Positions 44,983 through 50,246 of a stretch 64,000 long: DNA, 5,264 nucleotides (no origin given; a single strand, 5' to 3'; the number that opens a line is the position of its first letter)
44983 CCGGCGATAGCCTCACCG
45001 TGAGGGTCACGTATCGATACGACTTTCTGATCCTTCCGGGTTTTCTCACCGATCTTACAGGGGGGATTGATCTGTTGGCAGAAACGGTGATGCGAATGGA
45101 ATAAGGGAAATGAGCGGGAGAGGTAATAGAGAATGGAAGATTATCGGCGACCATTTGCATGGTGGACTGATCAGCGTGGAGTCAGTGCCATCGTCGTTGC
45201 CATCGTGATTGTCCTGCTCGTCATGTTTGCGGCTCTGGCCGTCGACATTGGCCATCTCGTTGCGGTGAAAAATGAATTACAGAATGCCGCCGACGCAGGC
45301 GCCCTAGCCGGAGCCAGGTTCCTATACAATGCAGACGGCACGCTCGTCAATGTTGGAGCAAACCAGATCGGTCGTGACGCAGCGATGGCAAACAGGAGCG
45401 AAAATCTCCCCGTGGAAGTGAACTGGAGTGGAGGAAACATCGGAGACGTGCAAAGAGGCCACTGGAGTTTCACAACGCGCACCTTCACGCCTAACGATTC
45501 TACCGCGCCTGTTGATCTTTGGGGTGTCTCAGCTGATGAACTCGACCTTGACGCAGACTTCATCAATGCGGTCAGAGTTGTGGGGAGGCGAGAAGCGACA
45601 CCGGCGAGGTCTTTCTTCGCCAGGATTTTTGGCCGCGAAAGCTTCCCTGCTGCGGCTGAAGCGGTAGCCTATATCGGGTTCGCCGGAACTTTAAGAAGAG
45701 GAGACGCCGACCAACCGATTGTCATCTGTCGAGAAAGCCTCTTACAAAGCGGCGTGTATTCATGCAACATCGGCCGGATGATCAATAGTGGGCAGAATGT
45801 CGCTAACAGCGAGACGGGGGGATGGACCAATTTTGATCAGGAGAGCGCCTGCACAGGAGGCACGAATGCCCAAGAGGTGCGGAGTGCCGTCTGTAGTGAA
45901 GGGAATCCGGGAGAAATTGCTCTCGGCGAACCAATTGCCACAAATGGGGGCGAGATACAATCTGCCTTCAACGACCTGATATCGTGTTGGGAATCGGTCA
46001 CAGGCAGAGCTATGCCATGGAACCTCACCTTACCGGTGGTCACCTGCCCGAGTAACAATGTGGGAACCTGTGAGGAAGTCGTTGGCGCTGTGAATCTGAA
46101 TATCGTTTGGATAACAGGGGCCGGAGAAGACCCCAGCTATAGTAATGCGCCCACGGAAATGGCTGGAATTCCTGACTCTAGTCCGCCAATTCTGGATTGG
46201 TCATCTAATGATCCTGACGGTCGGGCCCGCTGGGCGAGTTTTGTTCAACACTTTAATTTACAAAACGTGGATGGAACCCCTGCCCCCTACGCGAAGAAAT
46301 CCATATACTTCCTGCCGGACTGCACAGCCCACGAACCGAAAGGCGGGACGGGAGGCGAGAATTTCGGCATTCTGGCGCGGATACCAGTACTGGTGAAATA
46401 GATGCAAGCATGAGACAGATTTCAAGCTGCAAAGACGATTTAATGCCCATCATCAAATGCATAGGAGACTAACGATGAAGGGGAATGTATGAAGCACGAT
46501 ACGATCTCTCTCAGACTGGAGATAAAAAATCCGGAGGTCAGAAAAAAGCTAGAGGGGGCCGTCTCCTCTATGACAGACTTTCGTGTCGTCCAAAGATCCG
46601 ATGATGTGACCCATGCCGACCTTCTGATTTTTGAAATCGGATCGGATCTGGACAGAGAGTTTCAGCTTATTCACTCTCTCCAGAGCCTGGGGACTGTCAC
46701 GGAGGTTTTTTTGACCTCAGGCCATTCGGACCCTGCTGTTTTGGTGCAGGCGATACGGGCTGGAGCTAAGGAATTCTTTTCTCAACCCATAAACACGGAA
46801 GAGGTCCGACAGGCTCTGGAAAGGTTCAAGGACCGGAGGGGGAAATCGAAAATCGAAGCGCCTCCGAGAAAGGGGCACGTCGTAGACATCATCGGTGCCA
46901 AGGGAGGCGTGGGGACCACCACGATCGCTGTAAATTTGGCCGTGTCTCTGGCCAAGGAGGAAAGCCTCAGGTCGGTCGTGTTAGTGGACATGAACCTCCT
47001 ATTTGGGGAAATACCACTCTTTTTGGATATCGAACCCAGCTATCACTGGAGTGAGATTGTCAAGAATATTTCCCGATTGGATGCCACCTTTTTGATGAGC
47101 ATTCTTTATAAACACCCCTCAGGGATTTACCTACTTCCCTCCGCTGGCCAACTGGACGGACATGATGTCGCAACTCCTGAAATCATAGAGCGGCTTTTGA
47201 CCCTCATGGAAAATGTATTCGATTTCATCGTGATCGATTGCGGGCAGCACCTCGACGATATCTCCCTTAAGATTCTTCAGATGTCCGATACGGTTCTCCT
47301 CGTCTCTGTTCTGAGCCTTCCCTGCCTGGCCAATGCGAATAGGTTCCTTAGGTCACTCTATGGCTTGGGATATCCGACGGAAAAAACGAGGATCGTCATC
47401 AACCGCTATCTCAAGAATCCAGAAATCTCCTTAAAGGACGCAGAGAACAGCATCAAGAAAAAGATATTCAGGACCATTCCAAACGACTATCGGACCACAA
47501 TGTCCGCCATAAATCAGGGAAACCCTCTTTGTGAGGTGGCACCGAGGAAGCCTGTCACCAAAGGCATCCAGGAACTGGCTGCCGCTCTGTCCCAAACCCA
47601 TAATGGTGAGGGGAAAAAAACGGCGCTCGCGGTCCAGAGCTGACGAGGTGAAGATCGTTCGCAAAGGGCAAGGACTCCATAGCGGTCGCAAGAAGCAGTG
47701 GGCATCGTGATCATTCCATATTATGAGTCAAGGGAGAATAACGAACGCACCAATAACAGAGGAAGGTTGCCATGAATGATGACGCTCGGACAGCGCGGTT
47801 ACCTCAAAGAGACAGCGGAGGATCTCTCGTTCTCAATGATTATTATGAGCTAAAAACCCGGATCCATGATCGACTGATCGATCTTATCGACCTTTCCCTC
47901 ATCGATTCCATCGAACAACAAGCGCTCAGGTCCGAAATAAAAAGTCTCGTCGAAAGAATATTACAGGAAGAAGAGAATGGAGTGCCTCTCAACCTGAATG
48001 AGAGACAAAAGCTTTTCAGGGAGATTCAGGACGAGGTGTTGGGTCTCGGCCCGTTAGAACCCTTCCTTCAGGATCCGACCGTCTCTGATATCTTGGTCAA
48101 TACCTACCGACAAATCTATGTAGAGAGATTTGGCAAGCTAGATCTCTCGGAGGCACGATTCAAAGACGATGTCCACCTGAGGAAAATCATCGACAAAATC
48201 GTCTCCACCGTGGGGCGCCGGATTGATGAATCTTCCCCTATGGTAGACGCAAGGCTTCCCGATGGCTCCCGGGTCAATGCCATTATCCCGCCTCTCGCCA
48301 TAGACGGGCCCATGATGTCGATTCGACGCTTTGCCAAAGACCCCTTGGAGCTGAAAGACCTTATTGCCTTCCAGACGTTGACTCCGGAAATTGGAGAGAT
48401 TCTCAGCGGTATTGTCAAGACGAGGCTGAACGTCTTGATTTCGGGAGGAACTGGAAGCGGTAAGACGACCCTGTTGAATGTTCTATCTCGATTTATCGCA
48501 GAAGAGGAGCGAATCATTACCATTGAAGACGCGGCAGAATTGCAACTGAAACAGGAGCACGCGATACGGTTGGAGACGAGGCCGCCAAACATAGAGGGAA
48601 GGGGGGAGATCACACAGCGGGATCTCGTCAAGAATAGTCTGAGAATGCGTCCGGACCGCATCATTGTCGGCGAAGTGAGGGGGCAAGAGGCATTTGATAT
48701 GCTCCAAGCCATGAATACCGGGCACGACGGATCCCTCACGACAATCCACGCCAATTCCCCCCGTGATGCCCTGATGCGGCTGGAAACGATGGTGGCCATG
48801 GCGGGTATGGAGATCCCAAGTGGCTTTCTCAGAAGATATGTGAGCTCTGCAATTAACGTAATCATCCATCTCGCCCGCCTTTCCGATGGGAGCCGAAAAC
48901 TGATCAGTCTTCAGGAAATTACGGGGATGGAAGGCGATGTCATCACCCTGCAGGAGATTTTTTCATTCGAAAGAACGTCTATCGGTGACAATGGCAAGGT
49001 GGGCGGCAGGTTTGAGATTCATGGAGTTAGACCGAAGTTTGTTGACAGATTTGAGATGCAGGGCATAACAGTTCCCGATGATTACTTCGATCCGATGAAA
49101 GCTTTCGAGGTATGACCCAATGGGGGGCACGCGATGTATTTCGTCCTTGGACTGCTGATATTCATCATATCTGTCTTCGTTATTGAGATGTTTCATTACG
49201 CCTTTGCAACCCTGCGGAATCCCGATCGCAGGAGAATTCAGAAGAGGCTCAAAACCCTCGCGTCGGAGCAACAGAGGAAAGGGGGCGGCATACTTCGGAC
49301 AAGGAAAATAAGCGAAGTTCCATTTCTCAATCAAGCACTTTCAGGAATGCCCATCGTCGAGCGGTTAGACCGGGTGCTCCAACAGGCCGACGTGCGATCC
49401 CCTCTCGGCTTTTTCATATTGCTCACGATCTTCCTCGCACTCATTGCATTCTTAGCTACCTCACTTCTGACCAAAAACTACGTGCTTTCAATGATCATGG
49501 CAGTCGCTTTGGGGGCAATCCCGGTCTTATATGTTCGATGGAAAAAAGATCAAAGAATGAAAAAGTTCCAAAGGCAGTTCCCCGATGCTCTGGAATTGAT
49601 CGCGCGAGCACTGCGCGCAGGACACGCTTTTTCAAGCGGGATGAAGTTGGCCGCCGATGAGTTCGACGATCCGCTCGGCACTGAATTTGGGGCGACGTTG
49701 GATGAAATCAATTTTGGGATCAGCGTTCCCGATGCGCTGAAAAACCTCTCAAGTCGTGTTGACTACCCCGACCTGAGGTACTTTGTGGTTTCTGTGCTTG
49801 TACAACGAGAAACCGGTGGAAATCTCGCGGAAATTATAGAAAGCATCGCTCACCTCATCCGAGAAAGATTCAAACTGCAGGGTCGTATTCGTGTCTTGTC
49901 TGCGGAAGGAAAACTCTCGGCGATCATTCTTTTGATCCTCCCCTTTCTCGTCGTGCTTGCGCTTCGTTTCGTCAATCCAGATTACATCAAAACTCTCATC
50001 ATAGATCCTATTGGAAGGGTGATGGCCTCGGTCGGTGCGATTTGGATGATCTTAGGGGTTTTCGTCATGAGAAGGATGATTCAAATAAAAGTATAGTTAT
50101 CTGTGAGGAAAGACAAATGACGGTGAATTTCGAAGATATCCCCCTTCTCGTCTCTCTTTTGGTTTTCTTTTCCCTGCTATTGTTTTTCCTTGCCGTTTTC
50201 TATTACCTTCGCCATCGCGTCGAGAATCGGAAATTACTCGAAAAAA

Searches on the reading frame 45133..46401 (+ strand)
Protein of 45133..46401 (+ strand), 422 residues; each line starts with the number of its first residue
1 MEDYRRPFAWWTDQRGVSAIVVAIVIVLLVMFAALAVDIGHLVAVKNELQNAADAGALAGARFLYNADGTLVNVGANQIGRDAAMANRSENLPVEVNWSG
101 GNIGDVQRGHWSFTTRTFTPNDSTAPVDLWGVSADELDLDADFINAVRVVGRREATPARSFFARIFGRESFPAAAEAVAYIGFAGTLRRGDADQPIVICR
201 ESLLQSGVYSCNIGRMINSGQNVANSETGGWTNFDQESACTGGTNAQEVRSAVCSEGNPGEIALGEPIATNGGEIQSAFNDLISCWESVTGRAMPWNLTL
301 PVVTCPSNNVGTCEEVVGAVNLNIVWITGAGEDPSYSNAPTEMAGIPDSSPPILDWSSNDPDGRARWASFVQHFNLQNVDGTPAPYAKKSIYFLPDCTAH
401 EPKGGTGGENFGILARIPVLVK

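Call 25: search_protein_families(library=pfam, proteins=[window:45133-46401:+], max_evalue=0.001)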
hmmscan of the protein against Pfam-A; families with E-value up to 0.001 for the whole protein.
window:45133-46401:+ (422 aa): 3 families
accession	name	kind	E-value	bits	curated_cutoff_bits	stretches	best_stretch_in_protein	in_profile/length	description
PF09977.15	Tad_C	-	8e-12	46.4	22.1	1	59-179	1-93/93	Putative Tad-like Flp pilus-assembly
PF13400.11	Tad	-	2.9e-11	43.9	22.3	1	17-62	2-46/47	Putative Flp pilus-assembly TadE/G-like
PF07811.17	TadE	-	0.00024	21.6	22.9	1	16-57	1-42/43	TadE-like protein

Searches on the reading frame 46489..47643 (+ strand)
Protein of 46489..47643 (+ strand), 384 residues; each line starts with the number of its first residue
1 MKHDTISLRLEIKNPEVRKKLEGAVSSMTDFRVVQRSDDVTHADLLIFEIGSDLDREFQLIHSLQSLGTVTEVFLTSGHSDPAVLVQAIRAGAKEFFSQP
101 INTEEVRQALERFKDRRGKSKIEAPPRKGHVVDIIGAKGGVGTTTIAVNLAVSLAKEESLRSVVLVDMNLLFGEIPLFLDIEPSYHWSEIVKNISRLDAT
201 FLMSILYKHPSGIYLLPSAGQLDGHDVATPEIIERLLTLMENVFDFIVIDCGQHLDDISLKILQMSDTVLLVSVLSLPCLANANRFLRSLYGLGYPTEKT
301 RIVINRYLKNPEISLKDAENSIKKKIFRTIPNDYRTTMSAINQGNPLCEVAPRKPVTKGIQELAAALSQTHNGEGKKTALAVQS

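Call 25: search_protein_families(library=pfam, proteins=[window:46489-47643:+], max_evalue=0.001)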
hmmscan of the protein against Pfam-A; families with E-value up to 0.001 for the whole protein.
window:46489-47643:+ (384 aa): 6 families
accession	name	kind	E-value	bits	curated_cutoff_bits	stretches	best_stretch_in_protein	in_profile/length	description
PF13614.12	AAA_31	-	2.2e-13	51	27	1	130-275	2-149/177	AAA domain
PF10609.15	ParA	-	1.7e-07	31.3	27.1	1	130-266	4-134/246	NUBPL iron-transfer P-loop NTPase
PF01656.29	CbiA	-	3.2e-06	27.5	25.4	1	134-334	3-113/125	CobQ/CobB/MinD/ParA nucleotide binding domain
PF06564.18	CBP_BcsQ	-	9.7e-06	25.7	21.3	1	132-276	4-148/234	Cellulose biosynthesis protein BcsQ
PF00072.30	Response_reg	-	0.00021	21.9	30.2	1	58-110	58-110/111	Response regulator receiver domain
PF09140.17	MipZ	-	0.00087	19.1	20.7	0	131-160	2-31/262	ATPase MipZ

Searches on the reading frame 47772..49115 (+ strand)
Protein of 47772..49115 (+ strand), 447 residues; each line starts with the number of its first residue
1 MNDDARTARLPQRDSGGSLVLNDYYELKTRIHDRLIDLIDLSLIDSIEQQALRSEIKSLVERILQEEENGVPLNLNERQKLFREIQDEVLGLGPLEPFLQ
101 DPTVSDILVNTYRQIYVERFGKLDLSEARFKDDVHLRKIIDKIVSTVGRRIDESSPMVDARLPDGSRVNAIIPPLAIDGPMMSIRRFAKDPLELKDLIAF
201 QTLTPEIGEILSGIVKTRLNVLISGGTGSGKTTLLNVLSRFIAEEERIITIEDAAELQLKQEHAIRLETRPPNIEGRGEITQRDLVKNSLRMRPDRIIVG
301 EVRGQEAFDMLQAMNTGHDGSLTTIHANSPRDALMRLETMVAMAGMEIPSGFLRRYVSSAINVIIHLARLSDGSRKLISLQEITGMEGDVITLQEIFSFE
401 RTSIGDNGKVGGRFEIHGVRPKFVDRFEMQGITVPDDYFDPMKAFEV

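Call 25: search_protein_families(library=pfam, proteins=[window:47772-49115:+], max_evalue=0.001)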
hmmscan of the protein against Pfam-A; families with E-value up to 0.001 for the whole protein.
window:47772-49115:+ (447 aa): 3 families
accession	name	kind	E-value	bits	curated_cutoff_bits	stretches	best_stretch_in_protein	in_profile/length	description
PF00437.27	T2SSE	-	2.3e-67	227.7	24.9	1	91-376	4-287/370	Type II/IV secretion system protein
PF00005.33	ABC_tran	-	8.5e-05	23.6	25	1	220-263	13-55/137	ABC transporter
PF13191.12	AAA_16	-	0.00029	21.8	32.6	0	218-255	23-60/167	AAA ATPase domain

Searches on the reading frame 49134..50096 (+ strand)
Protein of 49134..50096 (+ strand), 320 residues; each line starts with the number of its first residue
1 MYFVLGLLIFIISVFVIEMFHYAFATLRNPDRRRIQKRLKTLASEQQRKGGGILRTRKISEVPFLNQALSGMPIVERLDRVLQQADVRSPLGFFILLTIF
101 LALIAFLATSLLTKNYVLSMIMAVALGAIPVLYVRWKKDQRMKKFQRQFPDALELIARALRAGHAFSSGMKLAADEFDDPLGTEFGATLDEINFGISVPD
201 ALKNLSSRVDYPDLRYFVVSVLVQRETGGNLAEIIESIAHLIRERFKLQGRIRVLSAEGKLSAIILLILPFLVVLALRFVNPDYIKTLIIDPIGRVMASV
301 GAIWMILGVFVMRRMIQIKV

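Call 25: search_protein_families(library=pfam, proteins=[window:49134-50096:+], max_evalue=0.001)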
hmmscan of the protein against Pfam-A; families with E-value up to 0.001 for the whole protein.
window:49134-50096:+ (320 aa): 1 family
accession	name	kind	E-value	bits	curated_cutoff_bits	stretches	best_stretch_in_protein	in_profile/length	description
PF00482.28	T2SSF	-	1.8e-18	67.1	25.2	1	153-276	2-122/125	Type II secretion system (T2SS), protein F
